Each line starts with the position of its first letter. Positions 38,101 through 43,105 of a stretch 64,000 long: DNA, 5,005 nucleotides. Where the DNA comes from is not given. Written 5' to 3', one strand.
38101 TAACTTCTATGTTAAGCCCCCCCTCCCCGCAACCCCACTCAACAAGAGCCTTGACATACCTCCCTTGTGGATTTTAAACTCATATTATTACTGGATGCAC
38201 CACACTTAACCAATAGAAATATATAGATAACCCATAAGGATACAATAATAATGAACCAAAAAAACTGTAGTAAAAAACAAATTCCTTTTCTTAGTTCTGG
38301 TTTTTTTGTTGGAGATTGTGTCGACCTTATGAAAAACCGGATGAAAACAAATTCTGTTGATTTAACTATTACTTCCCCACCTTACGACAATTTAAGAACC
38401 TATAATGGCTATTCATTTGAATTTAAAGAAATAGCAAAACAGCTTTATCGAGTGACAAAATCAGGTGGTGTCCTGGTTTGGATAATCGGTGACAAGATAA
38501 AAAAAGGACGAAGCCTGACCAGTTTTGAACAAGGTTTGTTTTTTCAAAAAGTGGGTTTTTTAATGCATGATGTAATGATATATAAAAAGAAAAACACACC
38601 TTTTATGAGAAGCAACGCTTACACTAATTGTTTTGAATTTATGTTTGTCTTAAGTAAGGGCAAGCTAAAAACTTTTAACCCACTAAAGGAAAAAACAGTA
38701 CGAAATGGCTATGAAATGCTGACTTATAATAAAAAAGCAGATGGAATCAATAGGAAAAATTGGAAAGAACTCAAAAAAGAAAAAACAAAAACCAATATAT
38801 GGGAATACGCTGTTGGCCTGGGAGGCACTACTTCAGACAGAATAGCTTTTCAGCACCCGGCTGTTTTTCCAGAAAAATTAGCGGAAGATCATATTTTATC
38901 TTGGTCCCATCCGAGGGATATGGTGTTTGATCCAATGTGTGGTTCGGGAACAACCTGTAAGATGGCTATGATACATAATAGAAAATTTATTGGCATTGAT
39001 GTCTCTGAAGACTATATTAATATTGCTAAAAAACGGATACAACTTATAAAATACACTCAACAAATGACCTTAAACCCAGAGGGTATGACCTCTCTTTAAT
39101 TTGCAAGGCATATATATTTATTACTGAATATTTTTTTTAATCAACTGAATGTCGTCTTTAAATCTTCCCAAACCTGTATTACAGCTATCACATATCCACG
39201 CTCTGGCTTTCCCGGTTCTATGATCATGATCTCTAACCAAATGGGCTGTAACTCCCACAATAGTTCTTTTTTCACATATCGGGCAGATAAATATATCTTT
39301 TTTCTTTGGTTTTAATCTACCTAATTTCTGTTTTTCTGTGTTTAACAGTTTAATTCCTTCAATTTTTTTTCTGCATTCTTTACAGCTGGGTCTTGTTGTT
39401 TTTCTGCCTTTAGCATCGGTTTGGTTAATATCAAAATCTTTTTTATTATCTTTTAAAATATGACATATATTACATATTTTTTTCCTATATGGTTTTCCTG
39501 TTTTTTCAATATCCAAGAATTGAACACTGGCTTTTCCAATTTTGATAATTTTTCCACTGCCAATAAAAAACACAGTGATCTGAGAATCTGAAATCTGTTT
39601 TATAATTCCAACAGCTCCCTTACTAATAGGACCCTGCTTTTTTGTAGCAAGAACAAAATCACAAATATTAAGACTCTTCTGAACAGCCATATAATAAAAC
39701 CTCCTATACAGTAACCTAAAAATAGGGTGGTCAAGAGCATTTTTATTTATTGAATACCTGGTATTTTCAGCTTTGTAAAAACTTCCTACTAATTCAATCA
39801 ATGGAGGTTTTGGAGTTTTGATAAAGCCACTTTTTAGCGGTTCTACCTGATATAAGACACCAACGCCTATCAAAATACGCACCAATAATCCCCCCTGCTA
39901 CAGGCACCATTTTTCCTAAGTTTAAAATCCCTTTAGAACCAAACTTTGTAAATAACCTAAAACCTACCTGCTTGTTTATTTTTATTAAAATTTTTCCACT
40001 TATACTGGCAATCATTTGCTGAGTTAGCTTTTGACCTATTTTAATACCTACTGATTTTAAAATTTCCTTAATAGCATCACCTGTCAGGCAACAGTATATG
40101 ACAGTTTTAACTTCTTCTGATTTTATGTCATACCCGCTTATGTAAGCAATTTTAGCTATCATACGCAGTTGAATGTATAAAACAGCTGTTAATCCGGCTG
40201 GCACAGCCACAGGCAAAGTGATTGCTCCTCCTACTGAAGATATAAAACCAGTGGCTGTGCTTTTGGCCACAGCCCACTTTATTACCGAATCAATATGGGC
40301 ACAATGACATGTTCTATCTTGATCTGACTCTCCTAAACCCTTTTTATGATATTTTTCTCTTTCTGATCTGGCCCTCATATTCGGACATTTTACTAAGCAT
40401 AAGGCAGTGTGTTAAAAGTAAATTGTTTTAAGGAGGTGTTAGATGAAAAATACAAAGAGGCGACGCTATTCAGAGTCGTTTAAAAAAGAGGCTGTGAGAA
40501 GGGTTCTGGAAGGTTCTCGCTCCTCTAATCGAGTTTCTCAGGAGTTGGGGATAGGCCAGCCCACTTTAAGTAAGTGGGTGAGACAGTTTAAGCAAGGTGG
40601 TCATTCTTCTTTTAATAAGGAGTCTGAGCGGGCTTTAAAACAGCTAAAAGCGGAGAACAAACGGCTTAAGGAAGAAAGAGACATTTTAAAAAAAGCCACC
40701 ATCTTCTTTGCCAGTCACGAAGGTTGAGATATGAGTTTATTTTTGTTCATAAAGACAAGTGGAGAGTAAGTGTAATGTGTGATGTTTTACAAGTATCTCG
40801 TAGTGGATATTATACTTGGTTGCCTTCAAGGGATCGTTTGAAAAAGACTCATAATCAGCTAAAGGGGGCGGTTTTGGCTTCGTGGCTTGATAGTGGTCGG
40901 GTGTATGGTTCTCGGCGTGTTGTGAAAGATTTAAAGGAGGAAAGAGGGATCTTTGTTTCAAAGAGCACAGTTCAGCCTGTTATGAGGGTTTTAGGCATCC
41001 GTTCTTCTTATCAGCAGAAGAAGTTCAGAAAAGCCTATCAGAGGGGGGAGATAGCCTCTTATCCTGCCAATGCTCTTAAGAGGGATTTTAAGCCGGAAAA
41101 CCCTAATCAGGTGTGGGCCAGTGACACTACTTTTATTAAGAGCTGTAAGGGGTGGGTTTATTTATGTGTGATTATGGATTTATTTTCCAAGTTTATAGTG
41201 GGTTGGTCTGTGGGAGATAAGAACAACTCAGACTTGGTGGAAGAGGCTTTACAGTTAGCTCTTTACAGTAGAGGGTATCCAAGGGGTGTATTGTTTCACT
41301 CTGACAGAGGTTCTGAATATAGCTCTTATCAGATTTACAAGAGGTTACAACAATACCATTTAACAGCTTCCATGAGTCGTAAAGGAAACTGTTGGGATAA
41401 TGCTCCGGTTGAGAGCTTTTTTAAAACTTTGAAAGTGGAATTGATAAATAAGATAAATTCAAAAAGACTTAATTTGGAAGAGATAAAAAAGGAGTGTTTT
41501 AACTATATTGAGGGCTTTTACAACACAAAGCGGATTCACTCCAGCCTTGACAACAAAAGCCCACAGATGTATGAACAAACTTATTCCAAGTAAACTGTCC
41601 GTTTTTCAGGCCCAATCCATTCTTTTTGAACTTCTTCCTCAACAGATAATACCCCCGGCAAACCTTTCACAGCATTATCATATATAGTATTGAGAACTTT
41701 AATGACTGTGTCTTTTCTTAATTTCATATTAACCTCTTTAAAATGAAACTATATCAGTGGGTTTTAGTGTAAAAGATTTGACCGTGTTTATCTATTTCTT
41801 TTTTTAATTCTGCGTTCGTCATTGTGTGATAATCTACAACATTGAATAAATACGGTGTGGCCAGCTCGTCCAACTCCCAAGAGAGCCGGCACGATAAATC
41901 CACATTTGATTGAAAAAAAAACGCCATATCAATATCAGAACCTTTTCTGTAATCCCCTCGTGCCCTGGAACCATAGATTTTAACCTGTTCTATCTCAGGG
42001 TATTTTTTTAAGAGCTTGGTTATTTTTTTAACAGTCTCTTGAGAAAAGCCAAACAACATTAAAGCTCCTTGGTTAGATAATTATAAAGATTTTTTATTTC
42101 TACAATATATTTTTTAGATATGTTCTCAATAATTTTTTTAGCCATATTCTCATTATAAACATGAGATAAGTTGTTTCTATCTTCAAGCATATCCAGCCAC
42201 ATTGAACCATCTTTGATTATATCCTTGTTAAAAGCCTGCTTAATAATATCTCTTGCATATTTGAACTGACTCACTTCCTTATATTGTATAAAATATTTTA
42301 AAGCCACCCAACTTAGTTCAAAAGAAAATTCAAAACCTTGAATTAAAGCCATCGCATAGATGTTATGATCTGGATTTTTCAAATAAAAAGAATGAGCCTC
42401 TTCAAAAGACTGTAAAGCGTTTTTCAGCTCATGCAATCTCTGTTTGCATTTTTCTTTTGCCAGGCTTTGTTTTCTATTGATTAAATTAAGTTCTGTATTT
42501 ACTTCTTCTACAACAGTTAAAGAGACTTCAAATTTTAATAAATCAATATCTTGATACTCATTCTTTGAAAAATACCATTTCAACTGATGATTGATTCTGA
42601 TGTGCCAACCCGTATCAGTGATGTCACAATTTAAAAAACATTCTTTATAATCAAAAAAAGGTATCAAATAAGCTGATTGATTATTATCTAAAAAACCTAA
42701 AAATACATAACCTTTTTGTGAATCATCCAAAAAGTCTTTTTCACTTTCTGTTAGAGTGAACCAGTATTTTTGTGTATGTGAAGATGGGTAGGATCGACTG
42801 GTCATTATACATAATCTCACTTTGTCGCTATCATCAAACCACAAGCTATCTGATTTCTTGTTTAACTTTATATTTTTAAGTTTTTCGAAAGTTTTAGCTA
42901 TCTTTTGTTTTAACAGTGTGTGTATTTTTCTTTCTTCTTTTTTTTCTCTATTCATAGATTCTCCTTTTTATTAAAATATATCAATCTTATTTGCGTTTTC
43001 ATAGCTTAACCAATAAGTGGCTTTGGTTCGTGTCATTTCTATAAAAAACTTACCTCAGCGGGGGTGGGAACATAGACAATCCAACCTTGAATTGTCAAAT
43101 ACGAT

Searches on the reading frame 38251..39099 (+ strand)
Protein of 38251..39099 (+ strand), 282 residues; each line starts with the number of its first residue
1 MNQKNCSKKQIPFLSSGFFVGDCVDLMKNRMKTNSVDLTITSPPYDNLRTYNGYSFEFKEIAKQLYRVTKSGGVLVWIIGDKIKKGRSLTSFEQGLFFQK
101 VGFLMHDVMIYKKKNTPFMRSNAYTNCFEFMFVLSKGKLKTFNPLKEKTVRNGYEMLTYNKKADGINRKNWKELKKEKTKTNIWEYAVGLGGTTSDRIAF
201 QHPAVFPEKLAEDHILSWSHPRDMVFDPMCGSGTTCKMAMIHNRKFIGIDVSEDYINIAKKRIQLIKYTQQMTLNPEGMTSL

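Call 24: search_protein_families(library=pfam, proteins=[window:38251-39099:+], max_evalue=0.001)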
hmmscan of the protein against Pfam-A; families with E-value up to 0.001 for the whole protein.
window:38251-39099:+ (282 aa): 6 families
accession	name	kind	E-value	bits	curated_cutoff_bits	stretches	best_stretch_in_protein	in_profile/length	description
PF01555.25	N6_N4_Mtase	-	4e-42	145.1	26.7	1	36-261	1-221/221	DNA methylase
PF01170.24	UPF0020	-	6.3e-07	29.7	22.3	0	200-235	6-42/197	RMKL-like, methyltransferase domain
PF13847.12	Methyltransf_31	-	1.1e-06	28.8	27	1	223-269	5-54/145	Methyltransferase domain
PF11599.14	AviRa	-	8.6e-05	22.6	25.7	0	224-267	54-101/232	RRNA methyltransferase AviRa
PF13649.12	Methyltransf_25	-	0.00012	23.1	27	0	225-264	1-42/97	Methyltransferase domain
PF08241.18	Methyltransf_11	-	0.00082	20.4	21.2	0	230-266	5-41/95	Methyltransferase domain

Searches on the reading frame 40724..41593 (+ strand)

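Call 24: search_protein_families(library=pfam, proteins=[window:40724-41593:+], max_evalue=0.001)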
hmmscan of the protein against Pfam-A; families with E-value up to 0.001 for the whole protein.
window:40724-41593:+ (289 aa): 4 families
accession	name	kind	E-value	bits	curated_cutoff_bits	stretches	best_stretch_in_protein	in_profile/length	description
PF00665.32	rve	-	1e-25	90.4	32.6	1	125-223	2-102/102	Integrase core domain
PF13276.12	HTH_21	-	2.7e-12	47.2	28.1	1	44-100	4-60/60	HTH-like domain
PF13333.12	rve_2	-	3.4e-11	43.5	22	1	230-285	1-53/56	Integrase core domain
PF13683.12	rve_3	-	6.3e-11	42.3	26.5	1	213-280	3-67/67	Integrase core domain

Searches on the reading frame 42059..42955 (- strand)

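Call 24: search_protein_families(library=pfam, proteins=[window:42059-42955:-], max_evalue=0.001)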
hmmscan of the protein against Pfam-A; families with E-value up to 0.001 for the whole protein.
window:42059-42955:- (298 aa): 1 family
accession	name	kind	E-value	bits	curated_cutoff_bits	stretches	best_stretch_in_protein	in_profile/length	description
PF08780.16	NTase_sub_bind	-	2.1e-33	115.5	31.8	1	172-295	1-125/126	Nucleotidyltransferase substrate binding protein like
